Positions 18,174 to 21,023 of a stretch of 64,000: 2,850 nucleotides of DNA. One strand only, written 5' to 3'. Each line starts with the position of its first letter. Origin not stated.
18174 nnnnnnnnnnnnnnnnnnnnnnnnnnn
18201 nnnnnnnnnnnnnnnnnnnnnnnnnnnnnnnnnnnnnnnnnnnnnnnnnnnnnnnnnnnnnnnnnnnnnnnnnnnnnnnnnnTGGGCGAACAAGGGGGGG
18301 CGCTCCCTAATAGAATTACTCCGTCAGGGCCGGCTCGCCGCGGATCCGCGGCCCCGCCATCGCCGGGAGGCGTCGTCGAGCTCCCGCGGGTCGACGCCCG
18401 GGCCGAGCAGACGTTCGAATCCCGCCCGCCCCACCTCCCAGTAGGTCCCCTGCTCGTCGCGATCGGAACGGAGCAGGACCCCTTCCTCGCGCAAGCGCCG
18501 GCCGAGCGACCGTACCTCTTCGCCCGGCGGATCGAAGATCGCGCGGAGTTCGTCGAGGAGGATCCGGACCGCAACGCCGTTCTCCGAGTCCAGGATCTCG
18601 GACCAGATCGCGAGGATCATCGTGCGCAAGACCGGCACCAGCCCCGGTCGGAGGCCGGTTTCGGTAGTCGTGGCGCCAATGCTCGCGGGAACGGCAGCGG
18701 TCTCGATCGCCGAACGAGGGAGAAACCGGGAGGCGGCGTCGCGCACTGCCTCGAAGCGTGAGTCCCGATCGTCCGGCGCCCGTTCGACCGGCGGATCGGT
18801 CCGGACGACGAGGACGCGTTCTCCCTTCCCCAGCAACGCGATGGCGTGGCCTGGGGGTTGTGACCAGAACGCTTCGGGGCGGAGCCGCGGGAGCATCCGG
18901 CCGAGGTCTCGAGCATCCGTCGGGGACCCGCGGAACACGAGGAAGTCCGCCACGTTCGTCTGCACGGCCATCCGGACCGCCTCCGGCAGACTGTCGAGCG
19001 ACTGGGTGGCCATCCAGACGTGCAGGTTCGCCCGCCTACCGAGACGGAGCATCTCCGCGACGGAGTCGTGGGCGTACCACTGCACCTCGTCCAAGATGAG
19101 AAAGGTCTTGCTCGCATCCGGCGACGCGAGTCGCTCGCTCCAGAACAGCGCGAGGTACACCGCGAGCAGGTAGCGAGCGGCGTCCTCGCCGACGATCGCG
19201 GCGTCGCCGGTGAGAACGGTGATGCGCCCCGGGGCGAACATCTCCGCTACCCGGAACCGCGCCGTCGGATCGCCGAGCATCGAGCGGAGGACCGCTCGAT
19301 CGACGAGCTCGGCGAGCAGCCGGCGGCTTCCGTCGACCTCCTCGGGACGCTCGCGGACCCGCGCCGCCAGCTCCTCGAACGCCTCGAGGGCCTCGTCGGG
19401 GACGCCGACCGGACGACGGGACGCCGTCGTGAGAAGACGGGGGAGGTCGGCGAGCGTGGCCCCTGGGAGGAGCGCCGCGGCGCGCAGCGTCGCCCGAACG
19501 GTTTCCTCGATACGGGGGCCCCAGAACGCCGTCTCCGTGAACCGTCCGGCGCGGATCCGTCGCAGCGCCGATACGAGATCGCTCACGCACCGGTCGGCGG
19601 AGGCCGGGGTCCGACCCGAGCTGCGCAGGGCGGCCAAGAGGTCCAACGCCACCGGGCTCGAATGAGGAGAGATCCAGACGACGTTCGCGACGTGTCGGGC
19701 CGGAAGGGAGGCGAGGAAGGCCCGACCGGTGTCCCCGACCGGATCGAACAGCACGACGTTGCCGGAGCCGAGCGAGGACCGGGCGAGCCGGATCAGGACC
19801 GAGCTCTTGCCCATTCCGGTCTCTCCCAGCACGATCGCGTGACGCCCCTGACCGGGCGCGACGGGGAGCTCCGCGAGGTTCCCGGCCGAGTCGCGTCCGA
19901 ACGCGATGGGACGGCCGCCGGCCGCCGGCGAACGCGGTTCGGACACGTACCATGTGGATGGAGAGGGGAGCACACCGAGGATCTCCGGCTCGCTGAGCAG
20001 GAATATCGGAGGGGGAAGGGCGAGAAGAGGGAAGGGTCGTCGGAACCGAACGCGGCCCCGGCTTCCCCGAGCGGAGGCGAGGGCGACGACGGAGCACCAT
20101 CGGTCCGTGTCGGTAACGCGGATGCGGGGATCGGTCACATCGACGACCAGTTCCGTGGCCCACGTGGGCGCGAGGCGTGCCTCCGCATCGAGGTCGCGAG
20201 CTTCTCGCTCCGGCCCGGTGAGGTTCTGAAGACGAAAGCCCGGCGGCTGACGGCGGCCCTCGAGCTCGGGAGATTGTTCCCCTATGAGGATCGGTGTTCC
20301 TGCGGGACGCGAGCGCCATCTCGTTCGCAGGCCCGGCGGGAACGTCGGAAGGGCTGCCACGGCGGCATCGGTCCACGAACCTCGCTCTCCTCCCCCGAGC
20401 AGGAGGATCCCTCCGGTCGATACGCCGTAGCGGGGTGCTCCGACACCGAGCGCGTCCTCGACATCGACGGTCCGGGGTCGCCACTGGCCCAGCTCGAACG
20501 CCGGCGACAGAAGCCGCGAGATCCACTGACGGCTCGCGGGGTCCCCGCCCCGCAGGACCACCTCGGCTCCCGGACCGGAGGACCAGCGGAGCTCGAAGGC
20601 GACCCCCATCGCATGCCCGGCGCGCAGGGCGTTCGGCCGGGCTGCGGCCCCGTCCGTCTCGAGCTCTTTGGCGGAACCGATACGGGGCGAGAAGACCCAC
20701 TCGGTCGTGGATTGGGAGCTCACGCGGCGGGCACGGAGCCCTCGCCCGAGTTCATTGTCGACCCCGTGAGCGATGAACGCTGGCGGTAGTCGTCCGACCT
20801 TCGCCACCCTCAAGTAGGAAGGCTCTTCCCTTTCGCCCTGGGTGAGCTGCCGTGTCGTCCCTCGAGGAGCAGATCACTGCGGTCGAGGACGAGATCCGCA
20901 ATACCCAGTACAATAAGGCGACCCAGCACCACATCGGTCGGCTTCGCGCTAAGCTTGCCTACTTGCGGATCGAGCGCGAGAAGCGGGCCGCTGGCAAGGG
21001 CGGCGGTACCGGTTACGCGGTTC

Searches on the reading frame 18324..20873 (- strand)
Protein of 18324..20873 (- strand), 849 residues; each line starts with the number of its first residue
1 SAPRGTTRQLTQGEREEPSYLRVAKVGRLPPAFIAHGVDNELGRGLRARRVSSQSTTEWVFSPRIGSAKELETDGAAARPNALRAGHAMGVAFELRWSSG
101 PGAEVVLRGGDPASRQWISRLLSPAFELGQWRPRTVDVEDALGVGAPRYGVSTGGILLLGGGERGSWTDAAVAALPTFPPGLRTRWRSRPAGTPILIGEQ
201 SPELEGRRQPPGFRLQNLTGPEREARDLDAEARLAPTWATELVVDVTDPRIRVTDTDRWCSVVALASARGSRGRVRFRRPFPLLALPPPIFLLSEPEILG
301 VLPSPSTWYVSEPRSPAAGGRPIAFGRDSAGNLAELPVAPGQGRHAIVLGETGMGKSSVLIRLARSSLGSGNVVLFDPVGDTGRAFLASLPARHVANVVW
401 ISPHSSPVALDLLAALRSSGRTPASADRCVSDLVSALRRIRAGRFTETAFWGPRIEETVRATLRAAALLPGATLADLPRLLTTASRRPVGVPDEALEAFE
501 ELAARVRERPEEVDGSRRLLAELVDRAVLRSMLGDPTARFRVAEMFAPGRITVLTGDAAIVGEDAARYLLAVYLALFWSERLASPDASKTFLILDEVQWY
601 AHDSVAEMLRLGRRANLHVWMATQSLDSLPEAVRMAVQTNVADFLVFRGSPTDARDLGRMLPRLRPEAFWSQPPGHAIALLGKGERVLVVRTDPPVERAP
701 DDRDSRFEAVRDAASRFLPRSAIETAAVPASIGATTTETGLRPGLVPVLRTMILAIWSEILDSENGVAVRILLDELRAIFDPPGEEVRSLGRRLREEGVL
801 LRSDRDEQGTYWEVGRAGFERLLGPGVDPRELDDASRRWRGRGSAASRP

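Call 57: search_protein_families(library=pfam, proteins=[window:18324-20873:-], max_evalue=0.0001)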
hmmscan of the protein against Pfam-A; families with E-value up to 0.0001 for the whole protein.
window:18324-20873:- (849 aa): 1 family
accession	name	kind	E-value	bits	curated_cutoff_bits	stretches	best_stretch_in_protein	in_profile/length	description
PF13191.12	AAA_16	-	1.2e-05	26.3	32.6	0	337-614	18-158/167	AAA ATPase domain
